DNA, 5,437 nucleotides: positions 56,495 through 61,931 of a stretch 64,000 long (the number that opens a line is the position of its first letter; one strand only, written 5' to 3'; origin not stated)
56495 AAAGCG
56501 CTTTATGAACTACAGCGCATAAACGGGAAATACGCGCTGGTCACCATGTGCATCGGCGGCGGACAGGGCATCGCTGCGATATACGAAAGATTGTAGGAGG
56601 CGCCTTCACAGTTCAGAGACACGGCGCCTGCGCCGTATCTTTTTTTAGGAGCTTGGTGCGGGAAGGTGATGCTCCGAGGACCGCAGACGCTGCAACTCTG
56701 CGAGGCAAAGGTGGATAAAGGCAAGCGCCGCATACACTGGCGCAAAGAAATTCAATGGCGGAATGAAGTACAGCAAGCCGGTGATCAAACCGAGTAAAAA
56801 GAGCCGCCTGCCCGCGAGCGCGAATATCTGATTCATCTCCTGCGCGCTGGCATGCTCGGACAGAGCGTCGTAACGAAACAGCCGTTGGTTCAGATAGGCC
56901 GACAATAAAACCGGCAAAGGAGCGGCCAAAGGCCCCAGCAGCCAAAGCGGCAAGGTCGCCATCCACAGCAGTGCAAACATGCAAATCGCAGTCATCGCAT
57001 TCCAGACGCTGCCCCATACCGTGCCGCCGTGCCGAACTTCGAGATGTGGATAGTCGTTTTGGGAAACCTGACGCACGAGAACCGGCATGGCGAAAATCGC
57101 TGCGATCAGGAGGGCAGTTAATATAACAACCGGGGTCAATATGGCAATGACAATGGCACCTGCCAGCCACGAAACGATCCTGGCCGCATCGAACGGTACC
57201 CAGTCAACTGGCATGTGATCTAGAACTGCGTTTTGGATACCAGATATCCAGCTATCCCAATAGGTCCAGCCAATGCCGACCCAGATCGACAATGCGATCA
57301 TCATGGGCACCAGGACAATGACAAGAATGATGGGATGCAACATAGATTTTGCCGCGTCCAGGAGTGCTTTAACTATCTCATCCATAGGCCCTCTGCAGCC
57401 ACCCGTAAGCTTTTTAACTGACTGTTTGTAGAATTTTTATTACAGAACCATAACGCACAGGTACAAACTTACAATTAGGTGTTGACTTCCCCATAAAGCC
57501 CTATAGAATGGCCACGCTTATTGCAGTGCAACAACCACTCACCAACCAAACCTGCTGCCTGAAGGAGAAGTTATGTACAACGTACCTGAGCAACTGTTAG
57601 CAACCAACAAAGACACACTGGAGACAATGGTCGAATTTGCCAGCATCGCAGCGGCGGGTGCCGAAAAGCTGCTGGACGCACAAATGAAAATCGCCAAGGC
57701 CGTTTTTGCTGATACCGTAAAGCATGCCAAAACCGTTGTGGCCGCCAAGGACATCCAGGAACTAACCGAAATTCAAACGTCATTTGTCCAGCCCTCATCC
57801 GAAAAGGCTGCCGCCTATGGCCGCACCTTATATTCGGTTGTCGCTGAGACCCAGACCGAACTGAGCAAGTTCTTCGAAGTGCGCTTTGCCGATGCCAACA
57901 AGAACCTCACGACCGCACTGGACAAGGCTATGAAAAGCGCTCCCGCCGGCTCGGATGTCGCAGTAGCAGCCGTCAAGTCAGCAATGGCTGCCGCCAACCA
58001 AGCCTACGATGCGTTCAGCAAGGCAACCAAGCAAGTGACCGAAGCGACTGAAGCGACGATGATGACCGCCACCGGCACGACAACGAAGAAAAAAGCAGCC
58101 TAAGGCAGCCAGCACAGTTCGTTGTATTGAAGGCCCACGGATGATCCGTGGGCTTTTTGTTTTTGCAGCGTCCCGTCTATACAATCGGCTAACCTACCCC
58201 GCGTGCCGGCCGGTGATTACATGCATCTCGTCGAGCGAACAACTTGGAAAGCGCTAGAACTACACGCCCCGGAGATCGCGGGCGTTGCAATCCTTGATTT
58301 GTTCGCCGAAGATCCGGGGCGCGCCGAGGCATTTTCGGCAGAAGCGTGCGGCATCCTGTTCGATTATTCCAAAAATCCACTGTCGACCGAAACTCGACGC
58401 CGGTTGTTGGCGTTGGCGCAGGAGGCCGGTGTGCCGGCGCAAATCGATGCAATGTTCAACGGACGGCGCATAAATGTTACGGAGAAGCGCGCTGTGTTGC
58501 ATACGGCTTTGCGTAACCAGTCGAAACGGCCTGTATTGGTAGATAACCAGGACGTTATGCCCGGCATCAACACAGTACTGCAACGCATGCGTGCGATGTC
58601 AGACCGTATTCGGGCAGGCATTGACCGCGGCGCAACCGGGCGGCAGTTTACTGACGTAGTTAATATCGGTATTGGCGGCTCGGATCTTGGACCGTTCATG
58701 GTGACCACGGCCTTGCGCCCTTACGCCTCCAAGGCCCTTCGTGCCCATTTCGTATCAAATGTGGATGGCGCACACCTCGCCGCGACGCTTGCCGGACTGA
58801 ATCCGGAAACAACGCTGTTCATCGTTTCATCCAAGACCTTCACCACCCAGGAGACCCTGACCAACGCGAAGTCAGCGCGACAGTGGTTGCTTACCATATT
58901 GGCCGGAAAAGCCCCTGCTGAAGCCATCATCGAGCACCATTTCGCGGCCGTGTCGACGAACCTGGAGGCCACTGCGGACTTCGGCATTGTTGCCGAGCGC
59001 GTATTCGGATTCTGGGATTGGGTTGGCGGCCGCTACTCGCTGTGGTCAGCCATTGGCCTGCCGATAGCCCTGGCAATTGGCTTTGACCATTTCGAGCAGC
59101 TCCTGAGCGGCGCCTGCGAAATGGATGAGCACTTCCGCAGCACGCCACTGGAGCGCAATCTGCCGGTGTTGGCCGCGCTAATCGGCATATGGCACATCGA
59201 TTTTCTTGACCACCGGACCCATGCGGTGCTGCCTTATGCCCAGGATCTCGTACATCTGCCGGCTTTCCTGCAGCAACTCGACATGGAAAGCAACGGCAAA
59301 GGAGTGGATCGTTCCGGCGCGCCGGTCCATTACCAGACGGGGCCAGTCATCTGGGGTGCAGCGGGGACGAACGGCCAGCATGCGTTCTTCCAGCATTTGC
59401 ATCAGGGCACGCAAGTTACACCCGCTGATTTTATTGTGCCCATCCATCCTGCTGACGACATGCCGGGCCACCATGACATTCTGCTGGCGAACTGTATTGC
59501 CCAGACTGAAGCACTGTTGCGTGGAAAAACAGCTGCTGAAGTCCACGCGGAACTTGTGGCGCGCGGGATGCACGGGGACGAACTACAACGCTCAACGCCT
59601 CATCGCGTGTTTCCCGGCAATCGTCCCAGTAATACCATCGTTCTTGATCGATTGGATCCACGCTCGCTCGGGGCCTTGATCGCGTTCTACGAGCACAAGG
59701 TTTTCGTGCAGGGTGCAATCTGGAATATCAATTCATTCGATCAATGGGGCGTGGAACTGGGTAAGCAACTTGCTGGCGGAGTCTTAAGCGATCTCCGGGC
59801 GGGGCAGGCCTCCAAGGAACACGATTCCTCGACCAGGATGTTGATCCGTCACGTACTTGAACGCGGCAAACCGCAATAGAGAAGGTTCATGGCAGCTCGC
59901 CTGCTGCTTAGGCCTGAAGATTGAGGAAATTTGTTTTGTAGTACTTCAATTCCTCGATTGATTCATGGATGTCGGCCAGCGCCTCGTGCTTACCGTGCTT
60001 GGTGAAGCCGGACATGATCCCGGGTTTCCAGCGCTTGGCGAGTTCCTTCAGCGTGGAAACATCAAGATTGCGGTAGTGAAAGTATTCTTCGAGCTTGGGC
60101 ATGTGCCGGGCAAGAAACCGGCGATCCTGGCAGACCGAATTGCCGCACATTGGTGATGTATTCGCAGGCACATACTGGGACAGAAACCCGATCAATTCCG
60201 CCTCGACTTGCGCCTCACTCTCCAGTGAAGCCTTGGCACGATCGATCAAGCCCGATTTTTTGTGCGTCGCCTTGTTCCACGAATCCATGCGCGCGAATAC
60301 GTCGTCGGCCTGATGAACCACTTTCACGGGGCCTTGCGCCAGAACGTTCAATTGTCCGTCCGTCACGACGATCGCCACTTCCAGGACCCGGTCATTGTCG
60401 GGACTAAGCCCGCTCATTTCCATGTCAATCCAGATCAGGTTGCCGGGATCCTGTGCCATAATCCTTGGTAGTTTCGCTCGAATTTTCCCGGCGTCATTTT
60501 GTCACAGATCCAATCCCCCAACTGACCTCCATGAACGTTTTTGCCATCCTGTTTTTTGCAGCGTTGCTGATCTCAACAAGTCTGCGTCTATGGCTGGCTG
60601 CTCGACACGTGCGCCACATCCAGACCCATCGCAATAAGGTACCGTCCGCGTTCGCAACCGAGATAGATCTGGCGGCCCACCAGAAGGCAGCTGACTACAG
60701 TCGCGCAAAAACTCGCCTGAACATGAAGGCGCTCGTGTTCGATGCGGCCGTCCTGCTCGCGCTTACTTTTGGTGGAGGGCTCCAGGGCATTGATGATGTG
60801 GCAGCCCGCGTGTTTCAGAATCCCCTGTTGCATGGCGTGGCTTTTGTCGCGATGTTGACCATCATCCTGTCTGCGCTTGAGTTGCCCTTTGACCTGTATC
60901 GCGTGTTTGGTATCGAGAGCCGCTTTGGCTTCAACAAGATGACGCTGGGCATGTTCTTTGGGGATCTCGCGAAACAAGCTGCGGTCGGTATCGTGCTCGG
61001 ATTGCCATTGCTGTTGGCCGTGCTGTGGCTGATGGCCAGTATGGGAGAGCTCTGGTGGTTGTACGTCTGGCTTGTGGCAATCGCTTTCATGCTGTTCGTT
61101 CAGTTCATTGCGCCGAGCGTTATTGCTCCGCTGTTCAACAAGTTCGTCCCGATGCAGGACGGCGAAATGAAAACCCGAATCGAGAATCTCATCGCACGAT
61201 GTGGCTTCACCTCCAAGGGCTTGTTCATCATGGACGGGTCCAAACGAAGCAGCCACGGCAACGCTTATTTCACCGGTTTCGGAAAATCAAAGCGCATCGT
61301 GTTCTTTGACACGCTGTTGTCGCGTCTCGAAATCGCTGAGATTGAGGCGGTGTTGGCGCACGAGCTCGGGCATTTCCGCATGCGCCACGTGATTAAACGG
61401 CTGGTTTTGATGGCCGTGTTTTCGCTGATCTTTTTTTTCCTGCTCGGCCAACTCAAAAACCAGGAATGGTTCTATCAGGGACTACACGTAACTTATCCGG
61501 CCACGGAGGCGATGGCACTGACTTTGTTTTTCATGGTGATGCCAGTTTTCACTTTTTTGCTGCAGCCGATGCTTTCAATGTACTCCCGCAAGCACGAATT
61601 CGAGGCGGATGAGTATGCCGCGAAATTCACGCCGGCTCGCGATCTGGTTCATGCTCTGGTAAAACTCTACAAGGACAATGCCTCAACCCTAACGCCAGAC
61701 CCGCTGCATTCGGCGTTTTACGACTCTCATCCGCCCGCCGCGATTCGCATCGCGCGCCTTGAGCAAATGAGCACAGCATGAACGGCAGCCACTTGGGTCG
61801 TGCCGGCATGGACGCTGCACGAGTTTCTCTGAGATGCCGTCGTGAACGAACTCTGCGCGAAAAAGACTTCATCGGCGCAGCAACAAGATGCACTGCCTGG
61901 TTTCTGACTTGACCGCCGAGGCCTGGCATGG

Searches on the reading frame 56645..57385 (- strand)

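Call 85: search_protein_families(library=pfam, max_evalue=0.00001, proteins=[window:56645-57385:-])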
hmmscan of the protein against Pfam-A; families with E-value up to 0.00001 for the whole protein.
window:56645-57385:- (246 aa): 1 family
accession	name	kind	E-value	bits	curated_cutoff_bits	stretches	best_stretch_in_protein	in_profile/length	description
PF07264.17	EI24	-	2.7e-26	93.4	32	1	8-216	2-199/199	Sulfate transporter CysZ/Etoposide-induced protein 2.4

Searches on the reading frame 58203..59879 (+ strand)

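Call 85: search_protein_families(library=pfam, max_evalue=0.00001, proteins=[window:58203-59879:+])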
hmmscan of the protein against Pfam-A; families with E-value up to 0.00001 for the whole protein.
window:58203-59879:+ (558 aa): 1 family
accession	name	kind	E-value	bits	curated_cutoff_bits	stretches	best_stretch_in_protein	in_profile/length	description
PF00342.24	PGI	-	1e-211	704.2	22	1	54-548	1-486/486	Phosphoglucose isomerase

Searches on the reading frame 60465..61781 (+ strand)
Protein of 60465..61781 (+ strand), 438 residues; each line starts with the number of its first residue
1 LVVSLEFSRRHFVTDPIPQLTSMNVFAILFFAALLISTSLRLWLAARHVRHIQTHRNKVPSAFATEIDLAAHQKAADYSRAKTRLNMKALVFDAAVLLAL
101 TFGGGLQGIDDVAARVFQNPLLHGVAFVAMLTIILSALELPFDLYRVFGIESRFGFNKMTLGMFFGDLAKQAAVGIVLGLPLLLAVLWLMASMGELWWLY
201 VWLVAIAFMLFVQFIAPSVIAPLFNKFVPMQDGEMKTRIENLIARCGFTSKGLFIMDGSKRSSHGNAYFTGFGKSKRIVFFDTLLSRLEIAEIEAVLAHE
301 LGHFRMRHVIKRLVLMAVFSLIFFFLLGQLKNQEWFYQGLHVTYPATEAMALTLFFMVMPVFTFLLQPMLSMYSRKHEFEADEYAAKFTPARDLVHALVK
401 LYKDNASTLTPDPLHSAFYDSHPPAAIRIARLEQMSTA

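Call 85: search_protein_families(library=pfam, max_evalue=0.00001, proteins=[window:60465-61781:+])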
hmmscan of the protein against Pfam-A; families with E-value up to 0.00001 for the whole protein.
window:60465-61781:+ (438 aa): 2 families
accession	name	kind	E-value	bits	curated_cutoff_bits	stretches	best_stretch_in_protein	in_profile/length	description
PF16491.10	Peptidase_M48_N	-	1.5e-58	198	27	1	49-226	2-179/179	CAAX prenyl protease N-terminal, five membrane helices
PF01435.24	Peptidase_M48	-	1.1e-37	130.1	20.3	1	230-435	2-185/186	Peptidase family M48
